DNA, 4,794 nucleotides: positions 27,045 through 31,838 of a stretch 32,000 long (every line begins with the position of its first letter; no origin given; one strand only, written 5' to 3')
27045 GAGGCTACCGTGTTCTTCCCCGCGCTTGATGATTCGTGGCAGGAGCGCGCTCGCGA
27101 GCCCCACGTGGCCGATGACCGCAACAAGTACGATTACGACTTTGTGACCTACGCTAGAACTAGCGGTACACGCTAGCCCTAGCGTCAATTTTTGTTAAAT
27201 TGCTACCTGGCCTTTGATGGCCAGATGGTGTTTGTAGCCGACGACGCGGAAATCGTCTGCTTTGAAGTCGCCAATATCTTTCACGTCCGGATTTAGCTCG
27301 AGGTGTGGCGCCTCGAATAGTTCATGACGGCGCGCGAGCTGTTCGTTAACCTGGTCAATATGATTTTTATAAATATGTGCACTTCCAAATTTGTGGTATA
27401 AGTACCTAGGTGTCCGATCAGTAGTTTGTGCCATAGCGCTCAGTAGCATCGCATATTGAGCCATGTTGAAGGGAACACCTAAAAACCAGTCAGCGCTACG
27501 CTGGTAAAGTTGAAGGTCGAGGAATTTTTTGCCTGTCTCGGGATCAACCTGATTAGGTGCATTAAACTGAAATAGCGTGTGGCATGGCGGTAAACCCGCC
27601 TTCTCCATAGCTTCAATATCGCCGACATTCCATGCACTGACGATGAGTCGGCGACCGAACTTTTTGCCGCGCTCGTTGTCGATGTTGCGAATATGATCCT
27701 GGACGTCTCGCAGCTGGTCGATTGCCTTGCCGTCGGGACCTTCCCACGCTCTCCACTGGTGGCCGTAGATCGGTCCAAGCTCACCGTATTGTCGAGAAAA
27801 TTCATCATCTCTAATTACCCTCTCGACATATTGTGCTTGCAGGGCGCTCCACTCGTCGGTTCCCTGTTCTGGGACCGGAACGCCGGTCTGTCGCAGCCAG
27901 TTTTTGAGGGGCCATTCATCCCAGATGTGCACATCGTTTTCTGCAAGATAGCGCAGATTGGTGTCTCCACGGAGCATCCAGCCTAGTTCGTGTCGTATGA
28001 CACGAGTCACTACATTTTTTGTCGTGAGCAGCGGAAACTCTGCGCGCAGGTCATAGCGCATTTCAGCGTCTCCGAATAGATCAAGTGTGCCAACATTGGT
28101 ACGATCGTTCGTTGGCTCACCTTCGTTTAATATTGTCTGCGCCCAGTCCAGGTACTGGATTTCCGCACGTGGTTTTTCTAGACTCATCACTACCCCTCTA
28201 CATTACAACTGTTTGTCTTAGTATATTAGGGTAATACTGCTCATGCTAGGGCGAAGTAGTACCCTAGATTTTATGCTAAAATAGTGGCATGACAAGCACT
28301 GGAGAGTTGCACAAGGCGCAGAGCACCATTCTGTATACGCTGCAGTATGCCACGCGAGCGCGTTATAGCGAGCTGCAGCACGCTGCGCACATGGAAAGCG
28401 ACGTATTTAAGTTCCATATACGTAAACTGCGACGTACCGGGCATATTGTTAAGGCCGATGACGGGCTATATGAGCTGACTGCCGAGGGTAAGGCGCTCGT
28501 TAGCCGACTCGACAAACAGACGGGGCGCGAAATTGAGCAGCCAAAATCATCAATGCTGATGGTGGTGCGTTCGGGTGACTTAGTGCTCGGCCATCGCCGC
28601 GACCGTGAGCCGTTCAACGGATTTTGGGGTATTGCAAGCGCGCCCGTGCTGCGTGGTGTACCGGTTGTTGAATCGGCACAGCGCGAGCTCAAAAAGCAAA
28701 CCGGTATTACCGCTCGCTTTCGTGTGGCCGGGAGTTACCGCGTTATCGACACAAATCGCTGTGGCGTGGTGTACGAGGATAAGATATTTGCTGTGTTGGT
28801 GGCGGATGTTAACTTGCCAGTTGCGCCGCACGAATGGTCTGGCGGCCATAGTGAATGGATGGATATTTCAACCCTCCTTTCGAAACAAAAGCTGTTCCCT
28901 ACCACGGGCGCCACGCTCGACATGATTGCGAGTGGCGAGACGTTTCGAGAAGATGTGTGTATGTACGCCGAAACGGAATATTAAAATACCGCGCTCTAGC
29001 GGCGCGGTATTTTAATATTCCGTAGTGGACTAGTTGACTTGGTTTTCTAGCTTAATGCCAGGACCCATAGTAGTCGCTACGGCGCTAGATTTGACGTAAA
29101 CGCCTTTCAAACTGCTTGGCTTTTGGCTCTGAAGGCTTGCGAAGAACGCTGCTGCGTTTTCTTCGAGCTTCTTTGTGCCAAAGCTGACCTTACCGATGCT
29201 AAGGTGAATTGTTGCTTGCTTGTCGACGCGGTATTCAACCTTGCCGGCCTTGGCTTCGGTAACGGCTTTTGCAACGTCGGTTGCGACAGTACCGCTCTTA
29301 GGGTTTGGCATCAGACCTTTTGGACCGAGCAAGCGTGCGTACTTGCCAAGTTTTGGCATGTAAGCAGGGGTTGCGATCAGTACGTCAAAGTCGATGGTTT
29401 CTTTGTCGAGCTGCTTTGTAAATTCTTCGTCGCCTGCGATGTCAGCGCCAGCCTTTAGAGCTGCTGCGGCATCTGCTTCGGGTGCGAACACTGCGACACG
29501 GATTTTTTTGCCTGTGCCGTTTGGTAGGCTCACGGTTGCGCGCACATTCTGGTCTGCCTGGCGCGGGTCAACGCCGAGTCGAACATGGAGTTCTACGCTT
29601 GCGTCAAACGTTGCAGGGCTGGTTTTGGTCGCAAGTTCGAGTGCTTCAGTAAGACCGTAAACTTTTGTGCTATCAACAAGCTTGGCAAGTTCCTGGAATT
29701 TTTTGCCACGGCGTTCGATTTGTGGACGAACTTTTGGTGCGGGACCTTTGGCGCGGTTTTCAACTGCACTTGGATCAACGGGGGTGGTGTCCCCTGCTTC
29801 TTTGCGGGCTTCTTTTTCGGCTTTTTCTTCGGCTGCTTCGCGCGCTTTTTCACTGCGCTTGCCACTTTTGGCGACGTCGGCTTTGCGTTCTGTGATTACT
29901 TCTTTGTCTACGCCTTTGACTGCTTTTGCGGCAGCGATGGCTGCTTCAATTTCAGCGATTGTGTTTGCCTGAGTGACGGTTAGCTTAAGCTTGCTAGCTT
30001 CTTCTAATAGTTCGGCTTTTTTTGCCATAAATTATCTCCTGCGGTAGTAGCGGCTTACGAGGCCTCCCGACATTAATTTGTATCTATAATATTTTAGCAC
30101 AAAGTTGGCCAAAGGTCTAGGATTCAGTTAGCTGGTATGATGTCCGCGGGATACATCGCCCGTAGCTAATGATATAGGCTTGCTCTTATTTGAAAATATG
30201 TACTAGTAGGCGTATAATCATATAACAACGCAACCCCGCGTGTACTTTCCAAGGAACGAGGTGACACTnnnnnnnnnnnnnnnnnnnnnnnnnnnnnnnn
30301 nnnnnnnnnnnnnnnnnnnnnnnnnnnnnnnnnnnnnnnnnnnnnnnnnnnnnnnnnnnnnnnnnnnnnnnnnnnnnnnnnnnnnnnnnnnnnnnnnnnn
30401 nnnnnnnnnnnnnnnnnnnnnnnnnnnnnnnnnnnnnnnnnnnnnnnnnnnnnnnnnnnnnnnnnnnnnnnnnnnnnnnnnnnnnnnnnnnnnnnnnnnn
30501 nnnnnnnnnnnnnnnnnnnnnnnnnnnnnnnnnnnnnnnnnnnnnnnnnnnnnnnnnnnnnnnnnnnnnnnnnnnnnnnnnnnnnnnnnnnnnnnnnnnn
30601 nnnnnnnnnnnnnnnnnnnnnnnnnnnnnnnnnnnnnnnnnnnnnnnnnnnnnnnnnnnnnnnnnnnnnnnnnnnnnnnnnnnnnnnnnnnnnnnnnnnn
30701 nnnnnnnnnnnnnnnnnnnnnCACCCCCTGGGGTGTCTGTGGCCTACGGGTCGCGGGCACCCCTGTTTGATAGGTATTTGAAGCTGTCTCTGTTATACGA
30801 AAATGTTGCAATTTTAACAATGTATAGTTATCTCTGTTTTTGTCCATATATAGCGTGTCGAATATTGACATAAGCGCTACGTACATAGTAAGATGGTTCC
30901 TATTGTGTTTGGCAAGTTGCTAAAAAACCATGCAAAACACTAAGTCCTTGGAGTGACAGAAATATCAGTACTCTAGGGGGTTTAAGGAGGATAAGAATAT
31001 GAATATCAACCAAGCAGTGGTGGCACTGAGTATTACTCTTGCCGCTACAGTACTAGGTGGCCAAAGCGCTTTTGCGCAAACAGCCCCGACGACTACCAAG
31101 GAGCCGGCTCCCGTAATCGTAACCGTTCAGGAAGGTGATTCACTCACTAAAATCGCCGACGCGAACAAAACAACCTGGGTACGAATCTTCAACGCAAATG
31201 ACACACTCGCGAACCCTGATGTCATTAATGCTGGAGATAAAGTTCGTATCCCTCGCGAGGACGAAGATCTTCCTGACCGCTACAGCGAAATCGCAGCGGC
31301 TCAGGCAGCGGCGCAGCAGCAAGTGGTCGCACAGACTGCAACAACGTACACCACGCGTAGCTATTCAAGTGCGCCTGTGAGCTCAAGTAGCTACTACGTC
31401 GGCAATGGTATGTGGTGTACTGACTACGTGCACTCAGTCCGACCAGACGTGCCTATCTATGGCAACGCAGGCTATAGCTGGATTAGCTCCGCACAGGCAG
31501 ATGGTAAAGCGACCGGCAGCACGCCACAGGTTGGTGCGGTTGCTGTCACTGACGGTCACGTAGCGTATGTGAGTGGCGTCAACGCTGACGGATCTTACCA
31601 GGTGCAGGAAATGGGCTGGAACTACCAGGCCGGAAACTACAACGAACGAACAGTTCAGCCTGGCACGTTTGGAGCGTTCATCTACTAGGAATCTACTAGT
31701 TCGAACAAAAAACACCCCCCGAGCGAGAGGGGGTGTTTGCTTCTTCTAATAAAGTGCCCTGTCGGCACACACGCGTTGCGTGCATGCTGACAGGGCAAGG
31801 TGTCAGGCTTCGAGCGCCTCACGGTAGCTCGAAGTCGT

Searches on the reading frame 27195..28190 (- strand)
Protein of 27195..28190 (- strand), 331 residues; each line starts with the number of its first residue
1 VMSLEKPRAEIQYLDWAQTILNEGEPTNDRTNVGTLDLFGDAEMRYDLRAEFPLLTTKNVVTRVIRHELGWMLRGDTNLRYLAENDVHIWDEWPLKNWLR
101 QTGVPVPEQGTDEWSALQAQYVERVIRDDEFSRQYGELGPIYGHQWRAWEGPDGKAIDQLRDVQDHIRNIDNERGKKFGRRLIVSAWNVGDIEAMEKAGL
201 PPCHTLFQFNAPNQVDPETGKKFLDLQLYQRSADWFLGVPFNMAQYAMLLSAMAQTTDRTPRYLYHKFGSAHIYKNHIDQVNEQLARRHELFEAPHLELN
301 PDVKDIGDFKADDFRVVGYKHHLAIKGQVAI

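Call 85: search_protein_families(library=pfam, proteins=[window:27195-28190:-], max_evalue=0.00001)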
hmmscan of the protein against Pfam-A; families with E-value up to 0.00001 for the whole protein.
window:27195-28190:- (331 aa): 1 family
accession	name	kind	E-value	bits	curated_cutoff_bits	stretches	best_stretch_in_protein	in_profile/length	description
PF00303.24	Thymidylat_synt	-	1.2e-92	310.2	24.3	1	12-331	2-266/266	Thymidylate synthase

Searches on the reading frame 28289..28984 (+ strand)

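Call 85: search_protein_families(library=pfam, proteins=[window:28289-28984:+], max_evalue=0.00001)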
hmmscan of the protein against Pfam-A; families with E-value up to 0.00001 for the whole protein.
window:28289-28984:+ (231 aa): 1 family
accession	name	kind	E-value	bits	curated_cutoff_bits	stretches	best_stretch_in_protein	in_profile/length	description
PF24038.1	DUF7347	-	7e-06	26.6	27.6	0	13-72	15-75/77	Domain of unknown function (DUF7347)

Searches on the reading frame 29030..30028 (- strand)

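Call 85: search_protein_families(library=pfam, proteins=[window:29030-30028:-], max_evalue=0.00001)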
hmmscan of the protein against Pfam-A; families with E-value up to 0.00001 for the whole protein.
window:29030-30028:- (332 aa): 1 family
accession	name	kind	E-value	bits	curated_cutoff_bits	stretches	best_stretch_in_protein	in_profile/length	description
PF00687.26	Ribosomal_L1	-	3.4e-58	196.9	32.2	1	135-323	3-198/198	Ribosomal protein L1p/L10e family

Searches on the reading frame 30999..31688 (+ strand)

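Call 85: search_protein_families(library=pfam, proteins=[window:30999-31688:+], max_evalue=0.00001)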
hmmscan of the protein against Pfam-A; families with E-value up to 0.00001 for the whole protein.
window:30999-31688:+ (229 aa): 2 families
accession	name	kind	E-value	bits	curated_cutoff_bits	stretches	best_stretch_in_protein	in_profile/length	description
PF01476.26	LysM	-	1.3e-11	44.7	20.9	1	42-85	2-43/43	LysM domain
PF05257.22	CHAP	-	1.7e-10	41.7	26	1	135-205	3-80/81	CHAP domain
